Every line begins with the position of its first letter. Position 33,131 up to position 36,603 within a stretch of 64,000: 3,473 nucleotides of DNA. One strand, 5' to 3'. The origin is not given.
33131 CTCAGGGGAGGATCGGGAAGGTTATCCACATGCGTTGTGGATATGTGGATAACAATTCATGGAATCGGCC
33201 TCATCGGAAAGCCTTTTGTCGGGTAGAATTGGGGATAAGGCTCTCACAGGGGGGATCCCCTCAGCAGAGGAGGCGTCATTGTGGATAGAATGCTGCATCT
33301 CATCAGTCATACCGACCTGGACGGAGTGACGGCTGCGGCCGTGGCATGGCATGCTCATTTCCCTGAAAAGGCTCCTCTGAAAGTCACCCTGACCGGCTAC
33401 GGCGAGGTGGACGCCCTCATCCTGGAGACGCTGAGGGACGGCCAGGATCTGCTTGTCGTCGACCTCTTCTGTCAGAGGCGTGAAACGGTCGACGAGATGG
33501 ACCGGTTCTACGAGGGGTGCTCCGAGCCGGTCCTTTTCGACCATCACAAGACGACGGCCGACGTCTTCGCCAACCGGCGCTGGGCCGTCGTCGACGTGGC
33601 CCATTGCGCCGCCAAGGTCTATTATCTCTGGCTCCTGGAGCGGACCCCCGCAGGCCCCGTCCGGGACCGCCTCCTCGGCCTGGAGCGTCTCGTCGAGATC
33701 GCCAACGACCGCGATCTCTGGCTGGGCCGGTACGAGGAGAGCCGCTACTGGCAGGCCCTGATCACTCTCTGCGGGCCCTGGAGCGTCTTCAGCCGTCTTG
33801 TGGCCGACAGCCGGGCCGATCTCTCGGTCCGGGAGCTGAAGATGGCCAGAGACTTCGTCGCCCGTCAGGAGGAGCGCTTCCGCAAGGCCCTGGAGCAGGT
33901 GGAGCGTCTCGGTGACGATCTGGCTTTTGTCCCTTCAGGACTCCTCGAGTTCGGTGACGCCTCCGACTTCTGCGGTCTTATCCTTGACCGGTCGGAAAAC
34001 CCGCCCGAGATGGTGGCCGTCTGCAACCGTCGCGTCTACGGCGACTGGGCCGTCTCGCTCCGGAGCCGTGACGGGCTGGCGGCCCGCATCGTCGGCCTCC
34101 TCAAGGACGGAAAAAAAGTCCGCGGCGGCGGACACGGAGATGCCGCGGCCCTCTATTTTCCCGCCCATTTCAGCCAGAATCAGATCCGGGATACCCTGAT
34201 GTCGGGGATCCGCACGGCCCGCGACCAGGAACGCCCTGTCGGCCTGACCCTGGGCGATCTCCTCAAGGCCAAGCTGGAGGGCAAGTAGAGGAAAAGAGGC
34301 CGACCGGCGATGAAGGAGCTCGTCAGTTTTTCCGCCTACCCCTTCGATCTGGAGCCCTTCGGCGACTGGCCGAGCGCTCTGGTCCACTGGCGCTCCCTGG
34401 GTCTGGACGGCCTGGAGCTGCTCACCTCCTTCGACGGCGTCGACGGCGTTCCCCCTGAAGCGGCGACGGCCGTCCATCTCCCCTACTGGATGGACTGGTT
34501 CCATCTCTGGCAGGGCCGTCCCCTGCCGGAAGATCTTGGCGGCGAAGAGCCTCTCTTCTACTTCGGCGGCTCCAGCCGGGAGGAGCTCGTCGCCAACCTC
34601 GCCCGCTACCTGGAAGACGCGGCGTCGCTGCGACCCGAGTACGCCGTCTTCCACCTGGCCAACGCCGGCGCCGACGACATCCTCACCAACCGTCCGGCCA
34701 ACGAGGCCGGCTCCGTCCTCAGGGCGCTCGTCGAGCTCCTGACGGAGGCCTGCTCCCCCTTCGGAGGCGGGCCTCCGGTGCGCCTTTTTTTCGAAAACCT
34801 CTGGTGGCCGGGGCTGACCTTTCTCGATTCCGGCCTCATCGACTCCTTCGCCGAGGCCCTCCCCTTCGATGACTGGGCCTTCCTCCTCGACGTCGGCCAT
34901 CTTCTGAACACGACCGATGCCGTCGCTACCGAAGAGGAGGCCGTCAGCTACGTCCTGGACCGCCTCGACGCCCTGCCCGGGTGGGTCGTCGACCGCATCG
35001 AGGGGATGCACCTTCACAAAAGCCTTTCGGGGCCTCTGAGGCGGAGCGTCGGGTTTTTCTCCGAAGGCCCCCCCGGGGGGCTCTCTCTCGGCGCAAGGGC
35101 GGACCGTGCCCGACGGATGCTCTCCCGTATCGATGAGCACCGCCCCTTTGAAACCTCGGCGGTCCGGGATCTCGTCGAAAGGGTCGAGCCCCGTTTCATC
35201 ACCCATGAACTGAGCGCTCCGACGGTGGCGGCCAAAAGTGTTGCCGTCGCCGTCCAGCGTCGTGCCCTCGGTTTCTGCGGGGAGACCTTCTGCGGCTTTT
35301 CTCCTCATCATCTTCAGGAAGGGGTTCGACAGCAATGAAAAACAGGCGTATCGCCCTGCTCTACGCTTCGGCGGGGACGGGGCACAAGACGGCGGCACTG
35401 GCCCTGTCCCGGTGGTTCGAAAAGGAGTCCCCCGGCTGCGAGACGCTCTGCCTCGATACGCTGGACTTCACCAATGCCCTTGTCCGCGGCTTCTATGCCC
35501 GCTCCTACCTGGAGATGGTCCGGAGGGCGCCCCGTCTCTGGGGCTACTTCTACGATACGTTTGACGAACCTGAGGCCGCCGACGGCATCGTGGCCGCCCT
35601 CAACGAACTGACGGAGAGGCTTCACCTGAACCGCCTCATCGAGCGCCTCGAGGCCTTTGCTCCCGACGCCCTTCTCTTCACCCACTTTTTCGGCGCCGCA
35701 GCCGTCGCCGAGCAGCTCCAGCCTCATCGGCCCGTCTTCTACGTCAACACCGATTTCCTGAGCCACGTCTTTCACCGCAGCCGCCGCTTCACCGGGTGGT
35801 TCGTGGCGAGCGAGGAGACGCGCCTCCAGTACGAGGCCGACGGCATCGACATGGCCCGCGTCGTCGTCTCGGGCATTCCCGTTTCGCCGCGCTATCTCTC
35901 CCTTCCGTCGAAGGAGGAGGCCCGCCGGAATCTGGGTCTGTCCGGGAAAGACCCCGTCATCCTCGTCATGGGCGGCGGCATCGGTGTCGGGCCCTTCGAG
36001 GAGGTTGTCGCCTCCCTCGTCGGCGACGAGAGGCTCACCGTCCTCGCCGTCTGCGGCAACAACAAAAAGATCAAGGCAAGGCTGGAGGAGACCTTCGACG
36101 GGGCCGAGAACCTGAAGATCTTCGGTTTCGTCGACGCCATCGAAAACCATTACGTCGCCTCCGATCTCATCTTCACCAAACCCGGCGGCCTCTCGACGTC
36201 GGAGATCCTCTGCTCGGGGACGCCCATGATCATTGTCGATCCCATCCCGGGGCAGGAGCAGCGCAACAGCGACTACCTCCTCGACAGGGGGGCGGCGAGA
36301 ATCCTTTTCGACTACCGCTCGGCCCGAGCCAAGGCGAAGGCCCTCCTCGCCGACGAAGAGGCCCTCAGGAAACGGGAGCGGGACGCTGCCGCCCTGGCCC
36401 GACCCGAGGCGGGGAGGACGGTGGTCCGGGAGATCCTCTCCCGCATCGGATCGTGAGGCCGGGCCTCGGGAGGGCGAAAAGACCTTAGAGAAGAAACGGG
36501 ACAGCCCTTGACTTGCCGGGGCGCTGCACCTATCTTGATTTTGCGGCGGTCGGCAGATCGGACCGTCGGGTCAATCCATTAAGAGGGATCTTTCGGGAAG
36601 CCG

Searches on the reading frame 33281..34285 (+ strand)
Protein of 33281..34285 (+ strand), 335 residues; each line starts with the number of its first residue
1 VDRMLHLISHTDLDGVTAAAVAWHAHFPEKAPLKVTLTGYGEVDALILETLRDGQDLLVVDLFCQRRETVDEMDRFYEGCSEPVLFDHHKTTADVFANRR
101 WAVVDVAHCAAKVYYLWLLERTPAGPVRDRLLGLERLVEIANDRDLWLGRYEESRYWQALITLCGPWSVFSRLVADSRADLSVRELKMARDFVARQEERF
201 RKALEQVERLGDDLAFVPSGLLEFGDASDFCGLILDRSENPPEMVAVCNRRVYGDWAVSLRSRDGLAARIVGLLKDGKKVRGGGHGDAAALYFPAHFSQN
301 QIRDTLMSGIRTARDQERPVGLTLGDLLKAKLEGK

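Call 23: search_protein_families(library=pfam, proteins=[window:33281-34285:+], max_evalue=0.001)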
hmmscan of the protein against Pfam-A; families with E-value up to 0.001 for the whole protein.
window:33281-34285:+ (335 aa): 1 family
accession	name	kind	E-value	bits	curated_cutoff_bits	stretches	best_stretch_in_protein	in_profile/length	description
PF01368.27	DHH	-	0.00061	20.5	28.1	1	8-115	5-99/125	DHH family, N-terminal domain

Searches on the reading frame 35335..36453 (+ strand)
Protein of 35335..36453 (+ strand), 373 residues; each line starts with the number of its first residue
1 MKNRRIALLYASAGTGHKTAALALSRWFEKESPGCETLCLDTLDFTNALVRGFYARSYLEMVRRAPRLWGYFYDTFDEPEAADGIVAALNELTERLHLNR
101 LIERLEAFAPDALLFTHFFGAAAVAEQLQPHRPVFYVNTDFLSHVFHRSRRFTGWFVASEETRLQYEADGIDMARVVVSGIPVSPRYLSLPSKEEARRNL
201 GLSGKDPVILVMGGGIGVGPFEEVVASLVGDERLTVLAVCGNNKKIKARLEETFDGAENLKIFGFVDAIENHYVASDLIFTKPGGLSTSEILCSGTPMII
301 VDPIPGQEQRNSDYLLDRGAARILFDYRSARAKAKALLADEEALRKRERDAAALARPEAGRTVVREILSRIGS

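Call 23: search_protein_families(library=pfam, proteins=[window:35335-36453:+], max_evalue=0.001)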
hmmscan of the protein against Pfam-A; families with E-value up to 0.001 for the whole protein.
window:35335-36453:+ (373 aa): 3 families
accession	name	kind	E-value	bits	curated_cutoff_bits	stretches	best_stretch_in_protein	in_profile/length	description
PF06925.17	MGDG_synth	-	8.2e-18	65.5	25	1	17-183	1-169/169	Monogalactosyldiacylglycerol (MGDG) synthase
PF04101.22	Glyco_tran_28_C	-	8e-09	36.2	22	1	208-333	1-132/166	Glycosyltransferase family 28 C-terminal domain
PF00534.26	Glycos_transf_1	-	2.5e-05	24.3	26.4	1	194-341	3-159/172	Glycosyl transferases group 1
